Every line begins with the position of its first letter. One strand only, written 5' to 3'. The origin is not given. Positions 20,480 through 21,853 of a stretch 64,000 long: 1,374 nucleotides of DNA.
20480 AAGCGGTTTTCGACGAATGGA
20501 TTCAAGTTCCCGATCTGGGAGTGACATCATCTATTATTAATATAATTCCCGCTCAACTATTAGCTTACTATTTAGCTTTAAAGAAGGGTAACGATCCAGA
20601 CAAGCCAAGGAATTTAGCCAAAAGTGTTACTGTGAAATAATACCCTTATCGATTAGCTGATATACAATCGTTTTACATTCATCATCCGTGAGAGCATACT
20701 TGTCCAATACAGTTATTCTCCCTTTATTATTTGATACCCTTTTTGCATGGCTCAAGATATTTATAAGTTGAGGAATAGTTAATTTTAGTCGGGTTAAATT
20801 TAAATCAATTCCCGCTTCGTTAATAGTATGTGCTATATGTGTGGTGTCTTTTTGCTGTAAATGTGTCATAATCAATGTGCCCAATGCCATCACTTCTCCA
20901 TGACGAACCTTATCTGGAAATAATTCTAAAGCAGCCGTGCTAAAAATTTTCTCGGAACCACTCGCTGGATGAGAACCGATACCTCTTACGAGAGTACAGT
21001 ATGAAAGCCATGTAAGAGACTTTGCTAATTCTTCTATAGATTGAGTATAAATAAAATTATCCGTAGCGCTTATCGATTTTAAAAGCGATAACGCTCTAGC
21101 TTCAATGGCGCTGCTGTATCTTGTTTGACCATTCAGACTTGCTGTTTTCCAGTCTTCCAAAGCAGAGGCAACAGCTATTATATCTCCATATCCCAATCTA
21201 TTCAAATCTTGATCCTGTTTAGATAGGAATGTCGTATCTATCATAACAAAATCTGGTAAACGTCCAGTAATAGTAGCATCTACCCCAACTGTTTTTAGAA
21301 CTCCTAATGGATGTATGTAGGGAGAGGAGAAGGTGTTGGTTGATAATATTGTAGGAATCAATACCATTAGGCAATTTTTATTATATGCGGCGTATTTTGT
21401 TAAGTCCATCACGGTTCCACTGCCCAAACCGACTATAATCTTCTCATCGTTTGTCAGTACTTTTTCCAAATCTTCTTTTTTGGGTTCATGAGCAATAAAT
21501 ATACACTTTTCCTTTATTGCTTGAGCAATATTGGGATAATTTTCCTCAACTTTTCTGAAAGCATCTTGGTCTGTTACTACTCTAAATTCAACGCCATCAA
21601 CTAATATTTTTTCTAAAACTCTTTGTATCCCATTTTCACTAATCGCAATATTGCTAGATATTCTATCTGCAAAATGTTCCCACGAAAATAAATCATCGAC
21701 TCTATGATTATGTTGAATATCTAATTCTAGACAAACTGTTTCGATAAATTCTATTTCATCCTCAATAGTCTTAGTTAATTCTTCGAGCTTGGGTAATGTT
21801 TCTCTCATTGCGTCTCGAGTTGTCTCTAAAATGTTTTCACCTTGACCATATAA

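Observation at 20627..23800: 1057-aa fusion of a B12-binding radical-SAM enzyme with a DHQS / glycerol(-1-phosphate) dehydrogenase-like domain, inserted in the dcw cluster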

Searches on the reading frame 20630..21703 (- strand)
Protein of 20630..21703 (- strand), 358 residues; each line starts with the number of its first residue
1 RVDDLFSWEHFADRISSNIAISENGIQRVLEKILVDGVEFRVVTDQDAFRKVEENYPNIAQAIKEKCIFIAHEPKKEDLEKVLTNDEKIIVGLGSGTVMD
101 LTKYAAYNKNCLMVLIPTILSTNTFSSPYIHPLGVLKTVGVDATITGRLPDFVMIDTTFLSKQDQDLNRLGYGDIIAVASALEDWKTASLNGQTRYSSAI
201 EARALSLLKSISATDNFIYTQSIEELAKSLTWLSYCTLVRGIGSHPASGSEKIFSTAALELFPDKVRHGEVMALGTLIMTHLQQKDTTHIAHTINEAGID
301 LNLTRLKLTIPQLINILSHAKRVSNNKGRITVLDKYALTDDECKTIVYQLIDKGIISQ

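Call 27: find_homologous_proteins(query=A2, max_evalue=0.001)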
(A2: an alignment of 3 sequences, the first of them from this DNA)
Query A2 (3 sequences) (357 aa, profile of the alignment): 24 proteins with E <= 0.001 among 8000 candidates.
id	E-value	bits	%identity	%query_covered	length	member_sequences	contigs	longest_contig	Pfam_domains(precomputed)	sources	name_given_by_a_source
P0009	1.9e-117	410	42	99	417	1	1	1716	PF13685.13,PF00465.26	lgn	-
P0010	1.8e-22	98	26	74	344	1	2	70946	PF13685.13,PF00465.26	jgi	jgi:glycerol-1-phosphate dehydrogenase [NAD(P)+]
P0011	6.2e-22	96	30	57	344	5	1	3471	PF13685.13,PF00465.26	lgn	-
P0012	9.4e-17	79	24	78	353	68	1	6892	PF13685.13,PF00465.26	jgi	-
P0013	3.9e-16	77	27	69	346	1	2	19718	PF13685.13,PF00465.26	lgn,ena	-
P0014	5.3e-16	77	30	55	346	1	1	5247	PF13685.13,PF00465.26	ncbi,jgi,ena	-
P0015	7.3e-16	76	25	78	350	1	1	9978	PF13685.13,PF00465.26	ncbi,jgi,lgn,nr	ncbi:MAG: Glycerol-1-phosphate dehydrogenase [NAD(P)+] [Candidatus Methanogaster sp.]|nr:MAG: Glycer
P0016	1.3e-14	72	24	69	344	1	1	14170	PF13685.13,PF00465.26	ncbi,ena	-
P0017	5.2e-14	70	29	66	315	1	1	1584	PF13685.13,PF00465.26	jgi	jgi:glycerol-1-phosphate dehydrogenase [NAD(P)+]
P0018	1.0e-13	69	27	67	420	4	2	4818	PF13685.13,PF00465.26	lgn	-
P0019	1.4e-13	69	27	52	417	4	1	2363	PF13685.13,PF00465.26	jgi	-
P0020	1.4e-13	69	27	52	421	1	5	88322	PF13685.13,PF00465.26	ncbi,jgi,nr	ncbi:MAG: sn-glycerol-1-phosphate dehydrogenase [Ruminococcaceae bacterium]|nr:sn-glycerol-1-phospha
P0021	2.0e-13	68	27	61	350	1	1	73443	PF13685.13,PF00465.26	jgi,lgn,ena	-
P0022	4.2e-13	67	26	55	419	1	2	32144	PF13685.13,PF00465.26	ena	-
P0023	6.2e-13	66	26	55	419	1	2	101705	PF13685.13,PF00465.26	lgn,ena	-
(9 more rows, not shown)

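Call 43: search_solved_structures(query=window:20630-21703:-, max_evalue=0.001, show_alignments=5)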
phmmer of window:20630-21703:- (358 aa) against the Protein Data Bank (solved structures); distinct sequences matched with E-value up to 0.001: 14.
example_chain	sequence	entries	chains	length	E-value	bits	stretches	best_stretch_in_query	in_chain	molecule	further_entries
5fb3_A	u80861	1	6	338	9.3e-21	77.3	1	39-322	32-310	Glycerol-1-phosphate dehydrogenase [NAD(P)+]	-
3ce9_A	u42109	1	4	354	9e-16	60.9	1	88-299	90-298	Glycerol dehydrogenase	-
4rgq_A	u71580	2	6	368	2.2e-15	59.6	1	89-292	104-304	Glycerol-1-phosphate dehydrogenase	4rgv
4rfl_A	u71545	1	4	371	2.3e-15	59.6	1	89-292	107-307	Glycerol-1-phosphate dehydrogenase [NAD(P)+]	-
9h4x_A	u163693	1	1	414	6.7e-10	41.6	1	88-282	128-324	Glycerol-1-phosphate dehydrogenase [NAD(P)+]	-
1kq3_A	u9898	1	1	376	9.8e-10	41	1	53-304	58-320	glycerol dehydrogenase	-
6csj_A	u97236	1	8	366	9.1e-09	37.9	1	73-294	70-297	Glycerol dehydrogenase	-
4mca_A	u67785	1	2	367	2.3e-07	33.2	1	89-291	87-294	Glycerol dehydrogenase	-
5xn8_A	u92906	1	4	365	1.1e-06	31.1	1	90-291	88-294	Glycerol Dehydrogenase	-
13go_A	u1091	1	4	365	1.2e-06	30.9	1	86-295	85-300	Glycerol dehydrogenase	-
1jpu_A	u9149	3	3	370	1.7e-06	30.4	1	66-323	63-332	glycerol dehydrogenase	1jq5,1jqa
1ta9_A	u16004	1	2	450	2.4e-05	26.6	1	77-284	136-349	glycerol dehydrogenase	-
8k1g_A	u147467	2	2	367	6.9e-05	25.1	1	89-317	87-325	Glycerol dehydrogenase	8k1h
3uhj_A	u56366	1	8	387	0.00034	22.8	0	83-294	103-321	Probable glycerol dehydrogenase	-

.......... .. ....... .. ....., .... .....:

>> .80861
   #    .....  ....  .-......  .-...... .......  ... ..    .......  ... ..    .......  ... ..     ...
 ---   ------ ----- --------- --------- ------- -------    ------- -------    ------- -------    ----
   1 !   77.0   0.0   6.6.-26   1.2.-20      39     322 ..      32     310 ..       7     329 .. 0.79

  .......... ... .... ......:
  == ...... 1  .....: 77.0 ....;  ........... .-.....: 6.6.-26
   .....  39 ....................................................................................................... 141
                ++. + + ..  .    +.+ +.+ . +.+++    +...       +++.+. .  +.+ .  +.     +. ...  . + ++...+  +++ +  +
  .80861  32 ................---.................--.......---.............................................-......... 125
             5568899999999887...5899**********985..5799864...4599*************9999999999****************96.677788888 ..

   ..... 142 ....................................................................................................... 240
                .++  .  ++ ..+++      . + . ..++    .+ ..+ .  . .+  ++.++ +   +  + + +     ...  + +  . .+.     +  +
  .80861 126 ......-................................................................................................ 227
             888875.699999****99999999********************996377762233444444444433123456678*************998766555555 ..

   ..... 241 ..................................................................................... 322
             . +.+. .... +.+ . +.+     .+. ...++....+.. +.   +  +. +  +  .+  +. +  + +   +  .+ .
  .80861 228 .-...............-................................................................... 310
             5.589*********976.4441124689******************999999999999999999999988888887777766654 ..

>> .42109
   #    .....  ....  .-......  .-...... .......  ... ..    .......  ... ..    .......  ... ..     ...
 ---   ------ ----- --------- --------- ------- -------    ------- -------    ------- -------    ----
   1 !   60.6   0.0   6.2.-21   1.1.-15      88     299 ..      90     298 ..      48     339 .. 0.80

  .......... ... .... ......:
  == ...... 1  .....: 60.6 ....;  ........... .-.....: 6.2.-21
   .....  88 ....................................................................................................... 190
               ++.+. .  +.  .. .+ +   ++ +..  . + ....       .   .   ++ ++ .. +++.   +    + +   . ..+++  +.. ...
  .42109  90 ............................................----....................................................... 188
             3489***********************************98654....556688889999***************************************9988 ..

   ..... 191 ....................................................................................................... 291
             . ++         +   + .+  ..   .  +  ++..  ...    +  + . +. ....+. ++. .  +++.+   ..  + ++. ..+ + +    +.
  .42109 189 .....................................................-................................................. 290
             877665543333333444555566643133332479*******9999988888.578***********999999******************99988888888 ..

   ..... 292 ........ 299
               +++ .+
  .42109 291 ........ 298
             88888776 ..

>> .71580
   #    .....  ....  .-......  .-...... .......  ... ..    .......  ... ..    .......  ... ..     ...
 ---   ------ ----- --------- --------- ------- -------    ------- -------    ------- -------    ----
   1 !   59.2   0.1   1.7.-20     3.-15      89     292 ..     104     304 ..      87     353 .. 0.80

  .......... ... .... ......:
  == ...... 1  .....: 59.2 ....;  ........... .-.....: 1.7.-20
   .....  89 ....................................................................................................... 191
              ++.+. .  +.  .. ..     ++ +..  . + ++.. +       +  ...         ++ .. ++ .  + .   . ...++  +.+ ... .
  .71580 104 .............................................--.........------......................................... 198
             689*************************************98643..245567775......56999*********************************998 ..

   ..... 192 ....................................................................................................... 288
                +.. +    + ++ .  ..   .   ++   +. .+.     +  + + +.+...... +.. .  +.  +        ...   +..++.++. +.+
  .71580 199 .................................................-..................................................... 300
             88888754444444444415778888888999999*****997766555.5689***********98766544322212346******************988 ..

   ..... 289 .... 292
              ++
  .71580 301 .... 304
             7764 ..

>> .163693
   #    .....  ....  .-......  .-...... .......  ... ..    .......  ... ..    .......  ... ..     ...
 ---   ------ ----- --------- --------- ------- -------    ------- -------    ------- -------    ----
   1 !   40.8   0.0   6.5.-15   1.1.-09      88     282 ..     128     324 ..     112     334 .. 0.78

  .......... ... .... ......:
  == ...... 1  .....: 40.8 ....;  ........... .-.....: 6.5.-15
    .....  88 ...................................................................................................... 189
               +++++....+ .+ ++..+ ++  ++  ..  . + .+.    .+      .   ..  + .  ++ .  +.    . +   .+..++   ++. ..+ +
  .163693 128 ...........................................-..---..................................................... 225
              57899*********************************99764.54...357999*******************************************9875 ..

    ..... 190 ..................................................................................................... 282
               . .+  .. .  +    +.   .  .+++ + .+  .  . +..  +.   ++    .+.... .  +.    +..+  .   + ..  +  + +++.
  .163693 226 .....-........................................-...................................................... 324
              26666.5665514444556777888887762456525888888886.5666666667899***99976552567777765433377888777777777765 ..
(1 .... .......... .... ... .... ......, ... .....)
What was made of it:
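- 20630..21703 (-): G1PDH-family (Fe-ADH_2) domain, residues 700-1057. PDB 5fb3 G1PDH E 9e-21 (call 43).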

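Call 48: find_related_loci(query=A3, collection=genome_contigs, flank=8000)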
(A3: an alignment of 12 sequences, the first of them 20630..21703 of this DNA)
Query A3 (358 aa) in genome_contigs; peptide patterns used: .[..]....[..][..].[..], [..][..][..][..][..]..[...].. (x = any residue, [..] = any of these).
599 stretches matched a pattern (row limit reached: there are more); 570 encode a relative of the query (tblastn E <= 1e-3); the best 80 are kept; 80 distinct loci.
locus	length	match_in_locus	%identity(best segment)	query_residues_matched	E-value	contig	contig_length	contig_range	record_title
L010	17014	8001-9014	32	14-358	7e-50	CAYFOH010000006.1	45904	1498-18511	MAG TPA_asm: uncultured Methanosarcinales archaeon isolate ERP019367_co1_29 genome assembly, contig: NODE_868_length_459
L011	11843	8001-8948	32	42-357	8e-47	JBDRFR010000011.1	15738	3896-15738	MAG: Nanoarchaeota archaeon isolate MEGAHIT-group-1.382 k141_7129118, whole genome shotgun sequence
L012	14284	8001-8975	28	42-358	7e-41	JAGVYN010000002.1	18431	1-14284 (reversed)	Candidatus Woesearchaeota archaeon isolate RIFOXYD1_FULL_40_14 rifoxyd1_full_scaffold_1199, whole genome shotgun sequenc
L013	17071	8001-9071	26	9-352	1e-39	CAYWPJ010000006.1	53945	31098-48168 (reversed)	MAG TPA_asm: uncultured Methanosarcinales archaeon isolate binchicken_co266_71 genome assembly, contig: NODE_1218_length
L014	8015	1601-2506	27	63-358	4e-31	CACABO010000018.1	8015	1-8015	uncultured Alphaproteobacteria bacterium isolate AG-897-E09 genome assembly, contig: AG-897-E09_NODE_18, whole genome sh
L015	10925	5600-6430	30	70-346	4e-29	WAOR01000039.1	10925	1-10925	MAG: Thermodiscus sp. isolate S143_108_esom k151_227526, whole genome shotgun sequence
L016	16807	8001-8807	31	80-353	9e-28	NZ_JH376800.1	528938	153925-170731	Selenomonas infelix ATCC 43532 supercont1.4, whole genome shotgun sequence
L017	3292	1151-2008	30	73-358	6e-27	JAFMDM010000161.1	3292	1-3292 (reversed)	MAG: Methanobacteriota archaeon isolate CPBay_Spr30G08_79 NODE_20973_length_3292_cov_1.874884, whole genome shotgun sequ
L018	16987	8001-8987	27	21-346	2e-26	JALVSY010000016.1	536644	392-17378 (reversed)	MAG: Pyrodictiaceae archaeon isolate M1_maxbin2_scaf2bin.012 M1_NODE_2_length_536644_cov_167.825213, whole genome shotgu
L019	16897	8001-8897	27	42-339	5e-26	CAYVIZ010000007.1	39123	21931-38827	MAG TPA_asm: uncultured Desulfurococcales archaeon isolate SRP163575_co3_154 genome assembly, contig: NODE_917_length_39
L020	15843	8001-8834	28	73-357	9e-26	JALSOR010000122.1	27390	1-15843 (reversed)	MAG: Acidilobaceae archaeon isolate 356-284_metabat1_scaf2bin.135 356-284_scaffold_634_c1, whole genome shotgun sequence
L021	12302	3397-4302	27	51-346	8e-26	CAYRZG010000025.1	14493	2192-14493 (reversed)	MAG TPA_asm: uncultured Desulfurococcales archaeon isolate SRP163575_co1_417 genome assembly, contig: NODE_9057_length_1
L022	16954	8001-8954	26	30-346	1e-25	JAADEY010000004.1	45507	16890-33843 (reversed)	MAG: Thermoproteota archaeon isolate L_MetaBat.44 contig-127_427, whole genome shotgun sequence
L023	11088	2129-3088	26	35-353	8e-26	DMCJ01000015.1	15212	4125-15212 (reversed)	MAG TPA_asm: Lachnospiraceae bacterium isolate UBA10309 contig_205845, whole genome shotgun sequence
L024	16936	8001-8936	27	36-346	1e-25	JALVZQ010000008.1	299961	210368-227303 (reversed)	MAG: Acidilobaceae archaeon isolate T10_metabat1_scaf2bin.051 T10_NODE_6_length_299961_cov_13.361583, whole genome shotg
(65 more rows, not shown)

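Call 51: search_protein_families(library=pfam, proteins=[L011:5817-6953:+, L011:6950-7666:-, L011:8947-9993:-, L011:10135-11601:-, L012:5491-6774:+, L012:6797-7561:-, L012:9028-10074:-, L012:10078-10560:-, L012:10741-11475:+, L012:11503-12966:+], max_evalue=0.0001)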
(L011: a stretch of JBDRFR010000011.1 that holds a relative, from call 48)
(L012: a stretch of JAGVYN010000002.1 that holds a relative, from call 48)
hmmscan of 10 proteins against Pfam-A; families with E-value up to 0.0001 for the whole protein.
L011:5817-6953:+ (378 aa): 2 families
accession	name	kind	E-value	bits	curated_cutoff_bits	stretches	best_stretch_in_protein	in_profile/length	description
PF02502.23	LacAB_rpiB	-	6.8e-52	175.5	24.7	1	6-143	1-138/138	Ribose/Galactose Isomerase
PF00834.25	Ribul_P_3_epim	-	3.8e-47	160.7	21.1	1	163-357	1-195/198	Ribulose-phosphate 3 epimerase family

L011:6950-7666:- (238 aa): 0 families

L011:8947-9993:- (348 aa): 6 families
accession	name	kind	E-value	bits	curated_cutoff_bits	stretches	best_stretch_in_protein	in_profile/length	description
PF13489.12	Methyltransf_23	-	3.7e-16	59.7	27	1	119-267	9-158/164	Methyltransferase domain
PF08241.18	Methyltransf_11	-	1.1e-09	39.2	21.2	1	137-225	1-94/95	Methyltransferase domain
PF08242.18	Methyltransf_12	-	2.6e-08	34.9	30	1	137-223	1-97/98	Methyltransferase domain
PF13847.12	Methyltransf_31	-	1.3e-06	28.6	27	1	132-241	3-129/145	Methyltransferase domain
PF13649.12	Methyltransf_25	-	1.5e-06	29.3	27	1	136-220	1-95/97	Methyltransferase domain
PF07021.18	MetW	-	8e-05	22.8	21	0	135-218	16-102/193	Methionine biosynthesis protein MetW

L011:10135-11601:- (488 aa): 2 families
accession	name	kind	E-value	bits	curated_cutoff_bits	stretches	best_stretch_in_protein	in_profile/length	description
PF04055.27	Radical_SAM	-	2.5e-25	90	29.5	1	217-384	2-166/166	Radical SAM superfamily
PF02310.24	B12-binding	-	3.5e-08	33.7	32.1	1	75-150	40-120/121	B12 binding domain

L012:5491-6774:+ (427 aa): 2 families
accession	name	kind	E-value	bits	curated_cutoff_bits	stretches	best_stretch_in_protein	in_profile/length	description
PF00834.25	Ribul_P_3_epim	-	2e-52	177.9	21.1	1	206-401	1-195/198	Ribulose-phosphate 3 epimerase family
PF02502.23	LacAB_rpiB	-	1.1e-48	165.1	24.7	1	33-172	1-138/138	Ribose/Galactose Isomerase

L012:6797-7561:- (254 aa): 0 families

L012:9028-10074:- (348 aa): 4 families
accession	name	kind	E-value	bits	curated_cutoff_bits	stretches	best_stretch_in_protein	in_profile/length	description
PF13489.12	Methyltransf_23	-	3.2e-15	56.7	27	1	117-273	7-163/164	Methyltransferase domain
PF08241.18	Methyltransf_11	-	5.3e-08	33.8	21.2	1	137-225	1-94/95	Methyltransferase domain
PF08242.18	Methyltransf_12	-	7.8e-07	30.2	30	1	137-223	1-97/98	Methyltransferase domain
PF13649.12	Methyltransf_25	-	1.3e-05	26.2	27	1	136-218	1-93/97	Methyltransferase domain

L012:10078-10560:- (160 aa): 2 families
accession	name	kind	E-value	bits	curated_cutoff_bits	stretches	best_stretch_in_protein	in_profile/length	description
PF00132.30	Hexapep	-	9.6e-15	54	27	1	103-136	2-35/36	Bacterial transferase hexapeptide (six repeats)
PF14602.12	Hexapep_2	-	3.5e-06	27.1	27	1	104-136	3-33/34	Hexapeptide repeat of succinyl-transferase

L012:10741-11475:+ (244 aa): 1 family
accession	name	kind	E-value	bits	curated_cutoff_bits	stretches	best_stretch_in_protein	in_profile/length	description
PF01066.26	CDP-OH_P_transf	-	1.1e-08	36.1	22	1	40-141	2-98/152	CDP-alcohol phosphatidyltransferase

L012:11503-12966:+ (487 aa): 4 families
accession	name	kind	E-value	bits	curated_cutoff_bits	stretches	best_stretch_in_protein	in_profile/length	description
PF01943.22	Polysacc_synt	-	2.5e-29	103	28.2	1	6-284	2-273/274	Polysaccharide biosynthesis protein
PF13440.11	Polysacc_synt_3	-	1.1e-23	84.3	23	1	30-335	2-292/293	Polysaccharide biosynthesis protein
PF01554.23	MatE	-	1.2e-07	32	24.9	1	224-384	1-161/161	MatE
PF03023.19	MurJ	-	2.3e-06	26.9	27.4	1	67-446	45-432/451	Lipid II flippase MurJ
